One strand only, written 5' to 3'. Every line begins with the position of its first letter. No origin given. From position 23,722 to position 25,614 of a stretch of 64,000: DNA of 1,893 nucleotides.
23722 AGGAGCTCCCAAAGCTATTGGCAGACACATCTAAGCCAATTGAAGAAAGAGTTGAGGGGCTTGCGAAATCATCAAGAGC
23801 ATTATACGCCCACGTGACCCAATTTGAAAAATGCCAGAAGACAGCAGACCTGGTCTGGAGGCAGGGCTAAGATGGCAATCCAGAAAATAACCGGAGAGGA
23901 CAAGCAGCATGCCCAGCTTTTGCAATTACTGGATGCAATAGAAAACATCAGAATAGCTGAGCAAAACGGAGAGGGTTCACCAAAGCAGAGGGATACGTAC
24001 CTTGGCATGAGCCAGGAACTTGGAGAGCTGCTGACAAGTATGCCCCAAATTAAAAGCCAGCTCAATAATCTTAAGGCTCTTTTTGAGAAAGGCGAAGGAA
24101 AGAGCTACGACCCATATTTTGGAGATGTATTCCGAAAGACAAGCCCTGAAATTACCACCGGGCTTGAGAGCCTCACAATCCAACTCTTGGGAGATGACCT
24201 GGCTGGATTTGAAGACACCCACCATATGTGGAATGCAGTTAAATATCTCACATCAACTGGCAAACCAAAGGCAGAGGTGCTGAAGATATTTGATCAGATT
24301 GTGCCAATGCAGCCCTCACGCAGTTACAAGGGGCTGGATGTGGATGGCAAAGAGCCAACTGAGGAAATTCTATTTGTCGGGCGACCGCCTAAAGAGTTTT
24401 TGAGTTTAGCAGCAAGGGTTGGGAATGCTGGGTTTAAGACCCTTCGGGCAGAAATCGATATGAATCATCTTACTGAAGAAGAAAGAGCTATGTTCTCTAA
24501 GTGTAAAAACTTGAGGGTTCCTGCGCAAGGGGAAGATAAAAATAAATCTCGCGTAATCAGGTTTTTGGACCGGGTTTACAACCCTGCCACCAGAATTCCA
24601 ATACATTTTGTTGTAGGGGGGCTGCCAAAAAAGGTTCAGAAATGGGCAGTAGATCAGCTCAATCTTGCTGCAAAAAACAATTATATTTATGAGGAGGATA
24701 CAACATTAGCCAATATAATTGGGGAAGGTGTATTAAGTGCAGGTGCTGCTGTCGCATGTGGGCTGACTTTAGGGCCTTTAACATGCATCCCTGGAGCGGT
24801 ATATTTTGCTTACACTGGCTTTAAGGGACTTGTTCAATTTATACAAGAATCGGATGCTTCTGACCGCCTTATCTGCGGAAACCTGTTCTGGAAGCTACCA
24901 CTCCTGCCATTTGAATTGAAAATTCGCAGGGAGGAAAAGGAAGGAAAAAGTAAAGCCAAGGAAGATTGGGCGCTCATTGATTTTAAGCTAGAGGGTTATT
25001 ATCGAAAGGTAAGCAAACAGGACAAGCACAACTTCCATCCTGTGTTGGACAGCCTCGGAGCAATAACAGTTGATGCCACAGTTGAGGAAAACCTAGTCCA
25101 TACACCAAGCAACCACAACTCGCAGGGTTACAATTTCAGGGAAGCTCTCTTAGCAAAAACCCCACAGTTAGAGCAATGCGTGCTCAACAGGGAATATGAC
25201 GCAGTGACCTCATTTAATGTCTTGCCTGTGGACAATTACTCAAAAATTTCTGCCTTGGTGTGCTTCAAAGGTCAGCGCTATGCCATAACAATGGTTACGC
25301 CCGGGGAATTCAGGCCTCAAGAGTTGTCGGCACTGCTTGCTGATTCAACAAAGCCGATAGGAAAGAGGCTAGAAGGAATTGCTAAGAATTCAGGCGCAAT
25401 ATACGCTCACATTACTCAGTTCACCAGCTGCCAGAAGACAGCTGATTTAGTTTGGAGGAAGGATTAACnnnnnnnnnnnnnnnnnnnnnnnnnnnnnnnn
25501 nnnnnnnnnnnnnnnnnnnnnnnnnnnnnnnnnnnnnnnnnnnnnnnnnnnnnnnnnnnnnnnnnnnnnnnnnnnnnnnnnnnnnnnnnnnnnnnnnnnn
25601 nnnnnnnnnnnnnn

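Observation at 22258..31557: Six tandem paralogues of an uncharacterised 400-560 aa protein family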

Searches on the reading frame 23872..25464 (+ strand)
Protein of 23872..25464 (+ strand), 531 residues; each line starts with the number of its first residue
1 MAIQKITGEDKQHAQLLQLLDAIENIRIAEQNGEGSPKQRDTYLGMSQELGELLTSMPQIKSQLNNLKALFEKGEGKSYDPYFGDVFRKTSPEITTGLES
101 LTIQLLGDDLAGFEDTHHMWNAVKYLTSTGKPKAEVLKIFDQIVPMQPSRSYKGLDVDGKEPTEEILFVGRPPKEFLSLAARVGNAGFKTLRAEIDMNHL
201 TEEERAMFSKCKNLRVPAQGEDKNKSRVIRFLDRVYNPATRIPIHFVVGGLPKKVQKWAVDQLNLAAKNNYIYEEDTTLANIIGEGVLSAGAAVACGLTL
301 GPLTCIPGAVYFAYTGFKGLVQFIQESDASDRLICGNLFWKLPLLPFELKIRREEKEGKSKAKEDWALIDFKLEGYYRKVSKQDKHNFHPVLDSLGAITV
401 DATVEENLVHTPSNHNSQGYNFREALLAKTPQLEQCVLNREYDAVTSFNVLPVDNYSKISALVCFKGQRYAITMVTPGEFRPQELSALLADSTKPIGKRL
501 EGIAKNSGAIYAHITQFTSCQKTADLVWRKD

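Call 4: search_protein_families(library=pfam, proteins=[window:23872-25464:+], max_evalue=1)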
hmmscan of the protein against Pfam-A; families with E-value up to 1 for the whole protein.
window:23872-25464:+ (531 aa): 0 families

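Call 13: find_homologous_proteins(query=A2, max_evalue=0.001)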
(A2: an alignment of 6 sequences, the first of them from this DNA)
Query A2 (6 sequences) (531 aa, profile of the alignment): 2 proteins with E <= 0.001 among 8000 candidates.
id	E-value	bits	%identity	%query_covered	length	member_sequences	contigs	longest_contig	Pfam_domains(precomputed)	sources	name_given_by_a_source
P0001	1.5e-208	712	100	100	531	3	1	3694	-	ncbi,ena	-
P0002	5.6e-178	611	76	100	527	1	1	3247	-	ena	-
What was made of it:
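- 23872..25467 (+): Y paralogue p2, 531 aa. This is the protein that was modelled. It is identical to P0001 (call 13).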

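Call 15: find_encoding_contigs(protein=P0002, flank=10000)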
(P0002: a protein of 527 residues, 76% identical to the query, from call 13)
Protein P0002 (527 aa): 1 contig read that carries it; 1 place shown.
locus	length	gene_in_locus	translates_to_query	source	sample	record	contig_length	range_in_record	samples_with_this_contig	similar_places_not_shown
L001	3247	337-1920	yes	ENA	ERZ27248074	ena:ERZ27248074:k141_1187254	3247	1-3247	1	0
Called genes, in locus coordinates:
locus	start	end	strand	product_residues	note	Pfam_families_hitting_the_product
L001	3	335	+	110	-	?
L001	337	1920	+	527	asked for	-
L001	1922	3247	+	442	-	?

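Call 16: find_encoding_contigs(protein=P0001, flank=10000)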
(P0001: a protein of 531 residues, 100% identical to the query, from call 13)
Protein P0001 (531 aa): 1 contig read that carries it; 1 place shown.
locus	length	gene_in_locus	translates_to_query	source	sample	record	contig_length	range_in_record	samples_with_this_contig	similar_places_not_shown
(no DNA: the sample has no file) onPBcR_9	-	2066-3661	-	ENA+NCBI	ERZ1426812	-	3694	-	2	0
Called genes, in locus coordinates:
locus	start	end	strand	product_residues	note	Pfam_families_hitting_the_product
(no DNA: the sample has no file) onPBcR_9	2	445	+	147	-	?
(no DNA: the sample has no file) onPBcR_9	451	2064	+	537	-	-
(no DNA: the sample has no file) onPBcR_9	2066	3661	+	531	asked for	-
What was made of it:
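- Checked: An ENA contig carrying a p2 identical to the window's has an intact 537-aa gene at that position (call 16).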

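Call 19: find_related_loci(query=A3, collection=genome_contigs, flank=10000)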
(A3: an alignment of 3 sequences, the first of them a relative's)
Query A3 (531 aa) in genome_contigs; peptide patterns used: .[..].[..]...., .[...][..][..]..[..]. (x = any residue, [..] = any of these).
79 stretches matched a pattern, but none encodes a relative of the query by tblastn (E <= 1e-3).

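Call 23: search_protein_families(library=ncbifam, proteins=[window:23872-25464:+], max_evalue=0.01)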
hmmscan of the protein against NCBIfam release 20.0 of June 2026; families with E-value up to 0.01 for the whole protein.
window:23872-25464:+ (531 aa): 0 families

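Call 25: search_protein_representatives(alignment_id=A2)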
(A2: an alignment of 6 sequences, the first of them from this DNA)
Query: 6 sequences, 533 profile positions. Proteins with E-value up to 0.001 (for the whole library): 165; up to 1e-10: 138; up to 1e-30: 81. The best 150 are listed.
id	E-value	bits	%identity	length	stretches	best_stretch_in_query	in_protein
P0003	7.0e-202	688.1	-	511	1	1-532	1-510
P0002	1.8e-178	610.9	-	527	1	5-532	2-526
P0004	8.1e-148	509.7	-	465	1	99-532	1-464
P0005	6.9e-140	483.6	-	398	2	2-228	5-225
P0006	1.1e-124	433.3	-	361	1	5-327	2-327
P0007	4.3e-109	381.9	-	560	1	7-529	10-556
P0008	6.8e-96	338.4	-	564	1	4-530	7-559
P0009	6.0e-94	331.9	-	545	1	3-527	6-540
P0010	4.1e-92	325.9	-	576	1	10-528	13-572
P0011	1.6e-88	314.1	-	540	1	6-531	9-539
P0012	4.9e-84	299.2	-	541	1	5-521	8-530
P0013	2.5e-83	296.9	-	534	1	5-530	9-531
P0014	4.4e-82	292.8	-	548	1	8-528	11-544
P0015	1.4e-78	281.2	-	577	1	10-527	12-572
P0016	1.6e-78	281.0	-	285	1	1-282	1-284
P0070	3.2e-37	144.7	-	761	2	5-231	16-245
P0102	1.7e-21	92.9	-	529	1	6-193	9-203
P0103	2.3e-21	92.4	-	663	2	5-156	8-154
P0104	8.3e-21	90.6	-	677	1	10-214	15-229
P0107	2.1e-20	89.2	-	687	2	12-156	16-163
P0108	2.5e-20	89.0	-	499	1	11-198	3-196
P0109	5.8e-19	84.5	-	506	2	3-161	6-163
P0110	2.2e-18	82.5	-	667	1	12-200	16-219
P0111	2.8e-18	82.2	-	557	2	3-153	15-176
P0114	7.2e-18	80.9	-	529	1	6-192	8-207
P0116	2.2e-17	79.2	-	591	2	6-156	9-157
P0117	3.5e-17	78.6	-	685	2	5-162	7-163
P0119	2.2e-16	76.0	-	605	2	7-107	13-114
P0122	1.0e-15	73.7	-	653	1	15-156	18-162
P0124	1.3e-15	73.4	-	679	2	11-140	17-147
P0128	6.6e-14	67.8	-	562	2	11-155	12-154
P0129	8.6e-14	67.4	-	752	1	16-224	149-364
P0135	4.7e-12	61.7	-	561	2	11-193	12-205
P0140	2.1e-10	56.2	-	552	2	8-199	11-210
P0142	9.4e-10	54.1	-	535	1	6-175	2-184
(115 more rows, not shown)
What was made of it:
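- Tried and rejected: The exhaustive HMM search was needed to find the family (call 25).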

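Call 30: find_homologous_proteins(query=A4, max_evalue=0.001)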
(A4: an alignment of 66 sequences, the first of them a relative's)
Query A4 (66 sequences) (531 aa, profile of the alignment): 2 proteins with E <= 0.001 among 8000 candidates.
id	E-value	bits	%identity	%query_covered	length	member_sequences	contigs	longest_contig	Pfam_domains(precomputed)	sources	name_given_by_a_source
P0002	1.5e-118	415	76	100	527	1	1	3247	-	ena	-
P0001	1.3e-117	412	100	100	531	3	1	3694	-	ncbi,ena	-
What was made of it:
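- Tried and rejected: Word-indexed protein search with the six-paralogue profile and with a 66-sequence profile: it returned only the identical protein and one 76% relative (calls 13, 30).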

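Call 32: search_protein_families(library=pfam, proteins=[P0070, P0104, P0107, P0129, P0110, P0117, P0124, P0103, P0122, P0119], max_evalue=0.01)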
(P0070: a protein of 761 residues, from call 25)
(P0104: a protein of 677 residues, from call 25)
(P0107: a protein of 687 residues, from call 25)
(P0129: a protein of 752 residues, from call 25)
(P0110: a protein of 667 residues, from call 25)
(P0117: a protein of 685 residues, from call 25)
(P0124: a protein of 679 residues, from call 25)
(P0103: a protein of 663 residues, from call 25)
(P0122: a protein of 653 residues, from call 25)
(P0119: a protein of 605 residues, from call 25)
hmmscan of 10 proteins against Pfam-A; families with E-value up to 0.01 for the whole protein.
P0070 (761 aa): 0 families

P0104 (677 aa): 0 families

P0107 (687 aa): 0 families

P0129 (752 aa): 1 family
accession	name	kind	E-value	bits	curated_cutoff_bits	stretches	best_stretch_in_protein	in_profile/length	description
PF04055.27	Radical_SAM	-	3.3e-05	24.6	29.5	1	74-133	87-146/166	Radical SAM superfamily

P0110 (667 aa): 0 families

P0117 (685 aa): 0 families

P0124 (679 aa): 0 families

P0103 (663 aa): 0 families

P0122 (653 aa): 0 families

P0119 (605 aa): 0 families

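Call 33: search_protein_families(library=pfam, alignment_id=A4, max_evalue=0.01)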
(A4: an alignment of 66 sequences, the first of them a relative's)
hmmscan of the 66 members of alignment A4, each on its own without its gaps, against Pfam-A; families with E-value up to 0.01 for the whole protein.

A. member 1, P0001 (531 aa): 0 families

B. families by the number of members that match (of 66 scanned): 7 families
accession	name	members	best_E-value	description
PF20649.3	COG5_C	1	0.00064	Conserved oligomeric Golgi complex subunit 5, C-terminal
PF05256.17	UPF0223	1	0.0018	Uncharacterised protein family (UPF0223)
PF17027.11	Bromo_TP_like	1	0.0043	Histone-fold protein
PF05201.20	GlutR_N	1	0.0052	Glutamyl-tRNAGlu reductase, N-terminal domain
PF16277.11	DUF4926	1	0.0072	Domain of unknown function (DUF4926)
PF24739.1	DUF7690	1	0.0078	Domain of unknown function (DUF7690)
PF20958.2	GxGYxYP_N_3rd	1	0.0094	GxGYxYP third domain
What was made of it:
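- On HNH, Fic, HExxH zincin, PD-(D/E)xK and HEPN (for Y): No Pfam hit (calls 4, 33).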

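Call 34: find_encoding_contigs(protein=P0007, flank=10000, max_places=3)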
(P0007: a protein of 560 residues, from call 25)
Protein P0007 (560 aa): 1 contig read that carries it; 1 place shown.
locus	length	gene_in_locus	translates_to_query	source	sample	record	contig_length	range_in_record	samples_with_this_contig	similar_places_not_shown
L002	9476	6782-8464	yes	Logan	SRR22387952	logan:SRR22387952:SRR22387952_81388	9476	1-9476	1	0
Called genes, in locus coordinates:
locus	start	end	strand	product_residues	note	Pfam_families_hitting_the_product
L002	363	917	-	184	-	PF01936:NYN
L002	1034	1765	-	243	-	PF01978:TrmB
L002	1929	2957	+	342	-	-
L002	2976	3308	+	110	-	-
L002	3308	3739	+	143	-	-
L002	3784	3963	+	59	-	-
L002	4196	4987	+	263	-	PF04055:Radical_SAM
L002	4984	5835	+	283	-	PF00004:AAA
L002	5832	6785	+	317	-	-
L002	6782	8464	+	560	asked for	-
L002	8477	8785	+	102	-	-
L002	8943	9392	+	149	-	PF01797:Y1_Tnp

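Call 35: find_encoding_contigs(protein=P0129, flank=10000, max_places=3)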
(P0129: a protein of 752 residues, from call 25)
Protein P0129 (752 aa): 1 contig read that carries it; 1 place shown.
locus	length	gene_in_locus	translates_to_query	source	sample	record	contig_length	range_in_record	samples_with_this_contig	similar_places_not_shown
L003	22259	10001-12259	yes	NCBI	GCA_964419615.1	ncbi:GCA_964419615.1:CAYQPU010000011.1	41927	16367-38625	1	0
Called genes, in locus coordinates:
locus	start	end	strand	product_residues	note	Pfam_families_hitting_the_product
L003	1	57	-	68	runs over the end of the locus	PF00313:CSD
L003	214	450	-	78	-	-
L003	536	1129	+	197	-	-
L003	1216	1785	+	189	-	-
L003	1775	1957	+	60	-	PF26477:DUF8150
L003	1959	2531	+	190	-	PF08433:KTI12 (weak)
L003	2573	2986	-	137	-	-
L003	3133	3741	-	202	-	PF13489:Methyltransf_23, PF07021:MetW (weak), PF13847:Methyltransf_31, PF13649:Methyltransf_25, PF08241:Methyltransf_11, PF08242:Methyltransf_12 (weak)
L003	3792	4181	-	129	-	-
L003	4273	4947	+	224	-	-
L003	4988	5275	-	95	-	-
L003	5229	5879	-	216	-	-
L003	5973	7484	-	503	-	PF08497:Radical_SAM_N, PF04055:Radical_SAM, PF11842:DUF3362 (weak)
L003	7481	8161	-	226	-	PF01479:S4, PF00849:PseudoU_synth_2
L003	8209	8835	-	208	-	PF00160:Pro_isomerase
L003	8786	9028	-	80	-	-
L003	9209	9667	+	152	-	-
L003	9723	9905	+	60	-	-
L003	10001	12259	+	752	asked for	-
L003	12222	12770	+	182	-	-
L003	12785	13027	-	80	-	-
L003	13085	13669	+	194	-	PF01066:CDP-OH_P_transf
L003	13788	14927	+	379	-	PF28492:Beta_helix_4 (faint)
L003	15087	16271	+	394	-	PF02464:CinA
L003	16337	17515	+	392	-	PF01136:Peptidase_U32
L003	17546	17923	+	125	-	-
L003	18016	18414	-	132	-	-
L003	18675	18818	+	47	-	-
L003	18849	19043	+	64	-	-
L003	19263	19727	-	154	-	-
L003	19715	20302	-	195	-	PF01909:NTP_transf_2 (weak), PF18765:Polbeta (weak)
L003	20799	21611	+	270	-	PF02811:PHP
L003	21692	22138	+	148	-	PF00293:NUDIX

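Call 36: search_protein_families(library=padloc, proteins=[window:23872-25464:+], max_evalue=0.01)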
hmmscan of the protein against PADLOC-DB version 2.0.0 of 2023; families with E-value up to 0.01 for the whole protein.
window:23872-25464:+ (531 aa): 0 families

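Call 38: find_encoding_contigs(protein=P0010, flank=10000, max_places=3)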
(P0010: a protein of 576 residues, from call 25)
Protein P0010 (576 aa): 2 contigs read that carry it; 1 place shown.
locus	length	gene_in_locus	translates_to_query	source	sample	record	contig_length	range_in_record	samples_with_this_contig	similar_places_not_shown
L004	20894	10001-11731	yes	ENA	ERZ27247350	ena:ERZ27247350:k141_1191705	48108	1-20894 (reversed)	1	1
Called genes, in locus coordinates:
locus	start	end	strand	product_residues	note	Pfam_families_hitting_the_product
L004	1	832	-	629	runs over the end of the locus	PF02518:HATPase_c, PF00204:DNA_gyraseB, PF01751:Toprim, PF00986:DNA_gyraseB_C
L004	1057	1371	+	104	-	-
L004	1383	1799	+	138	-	-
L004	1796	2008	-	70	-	PF01246:Ribosomal_L24e (weak)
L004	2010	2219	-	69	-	-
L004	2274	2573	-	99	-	PF01200:Ribosomal_S28e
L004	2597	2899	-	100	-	PF01248:Ribosomal_L7Ae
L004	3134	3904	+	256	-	PF00590:TP_methylase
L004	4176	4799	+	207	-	-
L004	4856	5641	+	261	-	PF04055:Radical_SAM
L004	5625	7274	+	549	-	PF05673:DUF815 (faint), PF05496:RuvB_N (faint), PF13191:AAA_16 (faint), PF13401:AAA_22 (faint), PF00004:AAA, PF07728:AAA_5 (faint), PF13173:AAA_14 (faint), PF00004:AAA, +1 more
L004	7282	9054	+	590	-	-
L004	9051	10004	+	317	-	-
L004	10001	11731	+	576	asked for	-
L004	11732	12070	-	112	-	-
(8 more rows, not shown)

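Call 39: find_encoding_contigs(protein=P0104, flank=10000, max_places=3)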
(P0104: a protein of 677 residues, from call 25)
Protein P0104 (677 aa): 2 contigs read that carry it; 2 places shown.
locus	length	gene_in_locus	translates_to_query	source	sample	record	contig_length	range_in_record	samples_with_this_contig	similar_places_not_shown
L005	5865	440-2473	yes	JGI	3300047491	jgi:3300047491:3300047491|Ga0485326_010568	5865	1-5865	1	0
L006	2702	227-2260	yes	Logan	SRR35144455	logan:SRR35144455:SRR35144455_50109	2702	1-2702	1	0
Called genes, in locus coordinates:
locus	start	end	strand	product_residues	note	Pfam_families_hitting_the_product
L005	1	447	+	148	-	?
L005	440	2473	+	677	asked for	-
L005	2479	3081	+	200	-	-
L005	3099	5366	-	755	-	-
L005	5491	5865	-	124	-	?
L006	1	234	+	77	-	?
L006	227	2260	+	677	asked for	-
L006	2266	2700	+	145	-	?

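Call 43: search_solved_structures(query=A4, max_evalue=10)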
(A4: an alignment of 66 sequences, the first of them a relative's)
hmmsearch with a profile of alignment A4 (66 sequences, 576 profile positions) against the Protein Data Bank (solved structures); distinct sequences matched with E-value up to 10: 10.
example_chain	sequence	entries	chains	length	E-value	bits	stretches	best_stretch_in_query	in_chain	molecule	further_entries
8fjf_A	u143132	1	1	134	0.4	12.8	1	181-242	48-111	H10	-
1qcw_A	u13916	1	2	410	0.51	12.4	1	187-260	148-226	FLAVOCYTOCHROME B2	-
1kbj_A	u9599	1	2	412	0.72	12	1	187-260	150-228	CYTOCHROME B2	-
1sze_A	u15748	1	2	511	0.96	11.5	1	187-260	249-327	Cytochrome b2, mitochondrial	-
1szf_A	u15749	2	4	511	0.96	11.5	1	187-260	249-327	Cytochrome b2, mitochondrial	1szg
1fcb_A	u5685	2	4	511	0.96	11.5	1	187-260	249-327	FLAVOCYTOCHROME B2 | CYTOCHROME B2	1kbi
2oz0_A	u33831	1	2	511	0.96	11.5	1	187-260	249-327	Cytochrome b2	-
1lco_A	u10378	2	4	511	0.96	11.5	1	187-260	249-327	L-LACTATE DEHYDROGENASE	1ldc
1ltd_A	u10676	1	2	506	1.1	11.4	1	187-260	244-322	FLAVOCYTOCHROME B2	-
8dc0_B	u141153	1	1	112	1.7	10.7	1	132-192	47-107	Transforming growth factor beta-2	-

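Call 49: predict_structure(alignment_id=A4)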
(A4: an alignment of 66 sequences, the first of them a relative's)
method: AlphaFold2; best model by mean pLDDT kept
length: 531 residues; sequences in the alignment: 66
mean_pLDDT: 86.3   pTM: 0.73
mean pLDDT of the five models: 86.3, 83.9, 83.3, 83.3, 82.9
residues with pLDDT >= 90: 273; 70-90: 184; 50-70: 72; < 50: 2
segments of 3 or more residues with pLDDT < 50: none
pLDDT, mean of each block of 10 residues (from residue 1): 69 94 94 93 98 96 97 92 86 96 96 95 98 98 88 56 76 82 83 87 83 59 69 85 89 91 79 83 78 71 60 72 70 75 92 79 73 74 76 96 98 97 91 91 97 95 98 95 97 97 97 98 97 81
secondary structure, 60 per line:
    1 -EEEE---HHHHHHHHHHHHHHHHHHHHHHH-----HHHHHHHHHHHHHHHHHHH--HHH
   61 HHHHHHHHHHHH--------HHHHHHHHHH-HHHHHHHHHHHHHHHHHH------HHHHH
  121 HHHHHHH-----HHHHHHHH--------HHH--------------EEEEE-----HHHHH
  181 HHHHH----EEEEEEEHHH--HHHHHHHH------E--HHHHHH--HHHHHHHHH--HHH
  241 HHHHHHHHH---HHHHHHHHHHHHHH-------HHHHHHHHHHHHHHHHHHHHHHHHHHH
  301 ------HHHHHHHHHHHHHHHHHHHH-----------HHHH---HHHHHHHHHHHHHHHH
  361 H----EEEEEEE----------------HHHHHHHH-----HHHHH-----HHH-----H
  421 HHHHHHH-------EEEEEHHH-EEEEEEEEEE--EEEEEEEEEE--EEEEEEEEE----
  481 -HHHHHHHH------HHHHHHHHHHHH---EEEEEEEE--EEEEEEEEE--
elements in order: E2-5 H9-31 H37-55 H58-72 H81-90 H92-109 H116-127 H133-140 E166-170 H176-185 E190-196 H202-209 H219-224 H227-235 H238-249 H253-266 H274-300 H307-326 H338-341 H345-361 E366-372 H389-396 H402-406 H420-427 E435-439 E444-453 E456-465 E468-476 H482-489 H496-507 E511-518 E521-529
